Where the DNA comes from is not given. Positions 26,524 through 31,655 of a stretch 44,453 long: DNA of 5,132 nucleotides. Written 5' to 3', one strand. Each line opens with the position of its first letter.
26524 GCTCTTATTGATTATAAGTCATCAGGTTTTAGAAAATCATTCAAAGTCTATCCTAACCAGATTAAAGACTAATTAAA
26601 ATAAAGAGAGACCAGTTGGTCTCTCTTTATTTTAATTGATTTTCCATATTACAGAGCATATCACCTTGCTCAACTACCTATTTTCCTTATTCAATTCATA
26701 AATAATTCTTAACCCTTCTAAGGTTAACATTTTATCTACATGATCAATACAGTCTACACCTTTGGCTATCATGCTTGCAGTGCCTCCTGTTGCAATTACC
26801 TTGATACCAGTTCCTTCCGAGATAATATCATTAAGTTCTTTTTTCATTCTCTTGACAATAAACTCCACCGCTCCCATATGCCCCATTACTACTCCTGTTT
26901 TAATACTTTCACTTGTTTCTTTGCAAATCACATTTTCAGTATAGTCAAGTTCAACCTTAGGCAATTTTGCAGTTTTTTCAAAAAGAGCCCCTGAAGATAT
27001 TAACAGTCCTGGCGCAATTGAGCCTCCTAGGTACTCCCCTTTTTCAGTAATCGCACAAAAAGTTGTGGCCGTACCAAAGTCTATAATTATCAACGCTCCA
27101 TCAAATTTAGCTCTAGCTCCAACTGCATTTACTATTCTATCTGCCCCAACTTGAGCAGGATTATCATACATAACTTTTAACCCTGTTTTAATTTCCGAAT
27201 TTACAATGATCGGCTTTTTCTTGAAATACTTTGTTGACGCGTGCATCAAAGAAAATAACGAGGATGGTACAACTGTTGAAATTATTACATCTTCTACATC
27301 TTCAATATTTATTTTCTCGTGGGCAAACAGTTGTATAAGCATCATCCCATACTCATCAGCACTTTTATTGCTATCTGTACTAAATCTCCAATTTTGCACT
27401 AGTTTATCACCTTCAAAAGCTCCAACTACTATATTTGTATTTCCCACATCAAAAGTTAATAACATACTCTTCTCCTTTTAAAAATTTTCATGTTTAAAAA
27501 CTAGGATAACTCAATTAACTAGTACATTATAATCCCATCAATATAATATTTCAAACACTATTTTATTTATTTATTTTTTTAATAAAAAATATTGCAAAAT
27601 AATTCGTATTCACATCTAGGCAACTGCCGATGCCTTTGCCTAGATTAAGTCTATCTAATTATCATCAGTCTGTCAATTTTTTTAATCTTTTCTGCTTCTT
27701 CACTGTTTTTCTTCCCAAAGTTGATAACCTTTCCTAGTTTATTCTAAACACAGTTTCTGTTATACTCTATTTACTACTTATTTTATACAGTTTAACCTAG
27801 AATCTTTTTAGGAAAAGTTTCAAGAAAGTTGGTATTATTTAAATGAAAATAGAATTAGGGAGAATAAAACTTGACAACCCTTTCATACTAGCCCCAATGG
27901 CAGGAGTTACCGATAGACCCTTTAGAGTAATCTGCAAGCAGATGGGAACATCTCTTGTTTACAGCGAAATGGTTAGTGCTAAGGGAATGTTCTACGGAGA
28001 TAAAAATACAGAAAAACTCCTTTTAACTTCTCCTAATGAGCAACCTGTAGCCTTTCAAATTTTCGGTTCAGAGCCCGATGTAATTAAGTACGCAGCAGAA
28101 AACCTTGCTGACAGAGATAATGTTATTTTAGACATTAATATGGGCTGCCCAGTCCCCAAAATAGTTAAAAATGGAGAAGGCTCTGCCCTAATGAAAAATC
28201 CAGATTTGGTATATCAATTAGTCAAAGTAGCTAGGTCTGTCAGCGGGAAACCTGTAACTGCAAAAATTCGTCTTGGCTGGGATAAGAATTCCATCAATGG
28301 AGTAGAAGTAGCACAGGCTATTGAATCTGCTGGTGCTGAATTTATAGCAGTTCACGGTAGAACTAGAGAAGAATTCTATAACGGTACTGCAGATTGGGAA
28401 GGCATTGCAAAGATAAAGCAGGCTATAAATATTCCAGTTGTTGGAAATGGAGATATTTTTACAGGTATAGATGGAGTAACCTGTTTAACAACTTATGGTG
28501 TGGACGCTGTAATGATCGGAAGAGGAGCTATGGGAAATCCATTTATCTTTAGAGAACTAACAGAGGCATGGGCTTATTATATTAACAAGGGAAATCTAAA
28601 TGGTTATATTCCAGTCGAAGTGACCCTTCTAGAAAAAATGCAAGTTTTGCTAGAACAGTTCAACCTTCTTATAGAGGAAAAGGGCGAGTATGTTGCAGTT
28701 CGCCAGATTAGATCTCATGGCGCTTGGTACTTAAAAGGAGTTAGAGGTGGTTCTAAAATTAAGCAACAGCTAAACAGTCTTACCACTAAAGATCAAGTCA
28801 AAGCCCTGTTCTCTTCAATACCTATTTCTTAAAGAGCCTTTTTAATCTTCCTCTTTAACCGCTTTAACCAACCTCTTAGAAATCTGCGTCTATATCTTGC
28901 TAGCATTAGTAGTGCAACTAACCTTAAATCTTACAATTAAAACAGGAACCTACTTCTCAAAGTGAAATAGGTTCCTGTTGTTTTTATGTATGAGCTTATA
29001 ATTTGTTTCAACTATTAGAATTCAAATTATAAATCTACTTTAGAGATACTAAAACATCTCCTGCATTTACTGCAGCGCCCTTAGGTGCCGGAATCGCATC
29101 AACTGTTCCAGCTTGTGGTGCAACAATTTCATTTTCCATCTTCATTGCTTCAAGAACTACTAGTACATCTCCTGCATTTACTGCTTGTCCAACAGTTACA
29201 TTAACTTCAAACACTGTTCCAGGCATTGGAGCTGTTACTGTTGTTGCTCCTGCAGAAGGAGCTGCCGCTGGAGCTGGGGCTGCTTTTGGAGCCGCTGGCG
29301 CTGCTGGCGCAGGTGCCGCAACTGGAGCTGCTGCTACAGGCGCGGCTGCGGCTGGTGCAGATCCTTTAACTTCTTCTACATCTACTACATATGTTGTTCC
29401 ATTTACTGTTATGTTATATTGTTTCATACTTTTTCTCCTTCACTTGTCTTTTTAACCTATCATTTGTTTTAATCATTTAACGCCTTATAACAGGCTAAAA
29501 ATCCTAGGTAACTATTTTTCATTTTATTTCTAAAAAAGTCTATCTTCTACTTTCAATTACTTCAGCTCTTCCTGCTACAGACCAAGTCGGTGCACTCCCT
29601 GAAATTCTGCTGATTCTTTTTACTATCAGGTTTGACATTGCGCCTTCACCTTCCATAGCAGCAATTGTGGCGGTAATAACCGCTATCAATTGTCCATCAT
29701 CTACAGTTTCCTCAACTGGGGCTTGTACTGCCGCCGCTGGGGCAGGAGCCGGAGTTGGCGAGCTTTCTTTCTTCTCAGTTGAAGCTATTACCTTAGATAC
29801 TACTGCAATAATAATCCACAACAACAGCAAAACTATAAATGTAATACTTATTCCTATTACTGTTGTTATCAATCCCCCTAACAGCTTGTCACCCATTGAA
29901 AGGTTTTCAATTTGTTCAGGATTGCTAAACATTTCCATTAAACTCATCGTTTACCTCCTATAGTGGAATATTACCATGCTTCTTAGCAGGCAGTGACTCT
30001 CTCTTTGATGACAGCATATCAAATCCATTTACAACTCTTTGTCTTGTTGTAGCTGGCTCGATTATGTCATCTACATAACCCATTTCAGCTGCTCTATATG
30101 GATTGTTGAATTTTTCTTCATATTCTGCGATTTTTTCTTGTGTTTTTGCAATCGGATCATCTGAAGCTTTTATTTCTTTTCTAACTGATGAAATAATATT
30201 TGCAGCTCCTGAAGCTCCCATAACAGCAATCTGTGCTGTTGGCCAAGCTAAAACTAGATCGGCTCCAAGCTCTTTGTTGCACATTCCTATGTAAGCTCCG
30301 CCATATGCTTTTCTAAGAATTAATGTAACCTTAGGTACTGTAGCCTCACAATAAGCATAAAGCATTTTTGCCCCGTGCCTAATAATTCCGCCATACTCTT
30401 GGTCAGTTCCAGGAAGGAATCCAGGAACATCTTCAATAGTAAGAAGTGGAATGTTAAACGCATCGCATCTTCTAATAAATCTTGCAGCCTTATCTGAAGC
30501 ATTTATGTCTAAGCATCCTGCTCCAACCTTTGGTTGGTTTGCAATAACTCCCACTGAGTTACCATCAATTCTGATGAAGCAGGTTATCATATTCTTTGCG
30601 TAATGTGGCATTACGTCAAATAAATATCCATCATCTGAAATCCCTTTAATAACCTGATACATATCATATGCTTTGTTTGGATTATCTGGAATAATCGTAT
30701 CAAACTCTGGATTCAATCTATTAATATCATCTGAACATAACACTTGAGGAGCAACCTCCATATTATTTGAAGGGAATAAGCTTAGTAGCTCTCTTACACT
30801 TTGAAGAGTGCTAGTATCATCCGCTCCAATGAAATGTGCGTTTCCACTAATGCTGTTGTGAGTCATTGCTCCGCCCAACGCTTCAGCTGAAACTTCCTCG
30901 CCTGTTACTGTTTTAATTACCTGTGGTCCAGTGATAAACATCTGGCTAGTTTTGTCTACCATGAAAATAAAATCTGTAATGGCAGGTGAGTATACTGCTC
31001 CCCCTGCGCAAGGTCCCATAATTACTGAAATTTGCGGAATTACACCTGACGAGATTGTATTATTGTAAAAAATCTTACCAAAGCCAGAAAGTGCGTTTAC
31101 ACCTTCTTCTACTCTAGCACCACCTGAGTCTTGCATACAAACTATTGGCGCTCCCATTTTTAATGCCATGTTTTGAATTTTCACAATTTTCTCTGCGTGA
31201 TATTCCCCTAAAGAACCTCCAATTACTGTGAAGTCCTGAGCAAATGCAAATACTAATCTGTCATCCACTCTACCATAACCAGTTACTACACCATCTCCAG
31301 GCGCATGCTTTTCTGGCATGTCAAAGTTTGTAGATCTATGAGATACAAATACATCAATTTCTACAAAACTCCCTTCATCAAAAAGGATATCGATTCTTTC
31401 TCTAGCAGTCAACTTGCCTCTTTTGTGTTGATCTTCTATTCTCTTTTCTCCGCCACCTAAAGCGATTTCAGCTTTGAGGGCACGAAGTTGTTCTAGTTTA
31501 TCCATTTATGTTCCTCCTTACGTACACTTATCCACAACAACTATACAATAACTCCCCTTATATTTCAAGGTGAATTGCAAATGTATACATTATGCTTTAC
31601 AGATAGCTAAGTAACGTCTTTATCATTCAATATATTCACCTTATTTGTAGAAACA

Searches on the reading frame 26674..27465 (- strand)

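Call 51: search_protein_families(library=pfam, proteins=[window:26674-27465:-], max_evalue=0.00001)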
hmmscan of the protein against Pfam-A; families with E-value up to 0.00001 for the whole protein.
window:26674-27465:- (263 aa): 1 family
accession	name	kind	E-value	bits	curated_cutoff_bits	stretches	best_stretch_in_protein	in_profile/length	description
PF03309.20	Pan_kinase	-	2.1e-73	247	24.7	1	2-206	1-205/205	Type III pantothenate kinase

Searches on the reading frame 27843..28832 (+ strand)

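Call 51: search_protein_families(library=pfam, proteins=[window:27843-28832:+], max_evalue=0.00001)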
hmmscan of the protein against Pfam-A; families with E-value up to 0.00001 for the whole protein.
window:27843-28832:+ (329 aa): 1 family
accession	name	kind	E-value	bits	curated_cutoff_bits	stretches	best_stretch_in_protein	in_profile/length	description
PF01207.24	Dus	-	7e-90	301.7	20.4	1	15-321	1-300/311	Dihydrouridine synthase (Dus)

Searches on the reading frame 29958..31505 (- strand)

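Call 51: search_protein_families(library=pfam, proteins=[window:29958-31505:-], max_evalue=0.00001)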
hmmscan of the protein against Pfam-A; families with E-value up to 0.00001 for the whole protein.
window:29958-31505:- (515 aa): 2 families
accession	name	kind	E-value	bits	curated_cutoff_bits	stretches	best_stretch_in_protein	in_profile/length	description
PF01039.27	Carboxyl_trans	-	4e-196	652.9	22.3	1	26-513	2-493/493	Carboxyl transferase domain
PF03255.19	ACCA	-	5e-08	32.9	23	0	339-444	135-236/310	Acetyl co-enzyme A carboxylase carboxyltransferase-like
